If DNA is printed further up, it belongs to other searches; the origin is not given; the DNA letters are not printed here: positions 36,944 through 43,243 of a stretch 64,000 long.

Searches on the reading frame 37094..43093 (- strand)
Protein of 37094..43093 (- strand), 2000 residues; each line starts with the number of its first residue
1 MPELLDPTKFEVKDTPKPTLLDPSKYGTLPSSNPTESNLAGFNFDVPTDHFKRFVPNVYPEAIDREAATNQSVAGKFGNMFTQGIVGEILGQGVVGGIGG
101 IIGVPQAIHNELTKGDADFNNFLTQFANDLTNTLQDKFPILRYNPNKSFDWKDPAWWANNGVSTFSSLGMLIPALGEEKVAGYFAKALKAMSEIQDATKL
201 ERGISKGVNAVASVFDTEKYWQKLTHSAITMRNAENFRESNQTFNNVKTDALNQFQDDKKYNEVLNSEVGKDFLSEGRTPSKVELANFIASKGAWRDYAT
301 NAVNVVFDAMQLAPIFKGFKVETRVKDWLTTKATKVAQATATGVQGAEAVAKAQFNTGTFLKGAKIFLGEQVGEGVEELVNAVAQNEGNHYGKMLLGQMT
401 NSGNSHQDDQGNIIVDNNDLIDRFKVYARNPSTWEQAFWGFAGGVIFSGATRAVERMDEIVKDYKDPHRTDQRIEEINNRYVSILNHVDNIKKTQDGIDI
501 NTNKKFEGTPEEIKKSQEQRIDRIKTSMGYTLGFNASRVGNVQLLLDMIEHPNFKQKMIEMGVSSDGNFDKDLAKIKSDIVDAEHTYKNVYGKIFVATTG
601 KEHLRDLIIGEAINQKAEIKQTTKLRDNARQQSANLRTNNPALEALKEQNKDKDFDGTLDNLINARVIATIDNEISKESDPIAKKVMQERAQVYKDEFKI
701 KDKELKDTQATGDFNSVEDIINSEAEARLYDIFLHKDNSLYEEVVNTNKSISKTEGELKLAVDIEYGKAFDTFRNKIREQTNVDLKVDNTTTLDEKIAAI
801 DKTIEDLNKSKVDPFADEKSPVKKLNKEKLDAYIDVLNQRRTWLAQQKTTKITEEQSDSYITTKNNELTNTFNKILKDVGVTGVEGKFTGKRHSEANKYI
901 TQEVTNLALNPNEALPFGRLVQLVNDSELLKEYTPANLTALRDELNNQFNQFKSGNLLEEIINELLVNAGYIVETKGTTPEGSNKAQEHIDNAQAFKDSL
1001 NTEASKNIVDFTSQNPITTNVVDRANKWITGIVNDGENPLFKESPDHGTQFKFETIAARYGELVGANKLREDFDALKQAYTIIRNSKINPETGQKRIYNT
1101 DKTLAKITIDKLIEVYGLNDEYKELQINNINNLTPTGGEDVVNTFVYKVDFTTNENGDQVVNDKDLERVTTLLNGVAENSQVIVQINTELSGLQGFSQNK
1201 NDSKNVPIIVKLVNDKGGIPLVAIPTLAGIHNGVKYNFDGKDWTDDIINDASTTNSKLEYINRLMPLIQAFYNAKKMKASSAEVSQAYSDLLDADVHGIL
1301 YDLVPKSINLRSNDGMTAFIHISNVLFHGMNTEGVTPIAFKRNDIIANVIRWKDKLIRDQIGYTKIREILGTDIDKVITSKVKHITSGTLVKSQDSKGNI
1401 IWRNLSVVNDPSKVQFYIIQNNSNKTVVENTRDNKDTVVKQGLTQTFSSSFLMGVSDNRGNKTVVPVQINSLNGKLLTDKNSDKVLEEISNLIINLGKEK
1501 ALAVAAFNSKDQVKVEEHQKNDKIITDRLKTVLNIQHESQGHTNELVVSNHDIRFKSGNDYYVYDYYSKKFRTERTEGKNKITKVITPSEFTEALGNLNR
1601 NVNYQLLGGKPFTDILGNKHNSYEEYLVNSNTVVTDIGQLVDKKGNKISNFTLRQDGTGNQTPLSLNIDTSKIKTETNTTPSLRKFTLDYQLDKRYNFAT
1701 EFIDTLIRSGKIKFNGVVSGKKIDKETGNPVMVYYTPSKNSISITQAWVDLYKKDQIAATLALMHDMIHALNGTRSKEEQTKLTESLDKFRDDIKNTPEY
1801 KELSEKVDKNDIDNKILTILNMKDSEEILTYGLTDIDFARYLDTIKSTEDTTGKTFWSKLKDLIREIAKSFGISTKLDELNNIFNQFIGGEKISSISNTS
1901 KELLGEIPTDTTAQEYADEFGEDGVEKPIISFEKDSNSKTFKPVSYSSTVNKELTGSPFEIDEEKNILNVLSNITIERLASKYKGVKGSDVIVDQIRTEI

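Call 63: search_protein_families(library=pfam, proteins=[window:37094-43093:-], max_evalue=0.01)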
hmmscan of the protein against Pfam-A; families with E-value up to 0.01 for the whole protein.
window:37094-43093:- (2000 aa): 1 family
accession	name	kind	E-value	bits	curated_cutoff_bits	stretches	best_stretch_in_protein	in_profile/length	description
PF00497.25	SBP_bac_3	-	0.0057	16.9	26.4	0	1712-1806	97-128/132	Bacterial extracellular solute-binding proteins, family 3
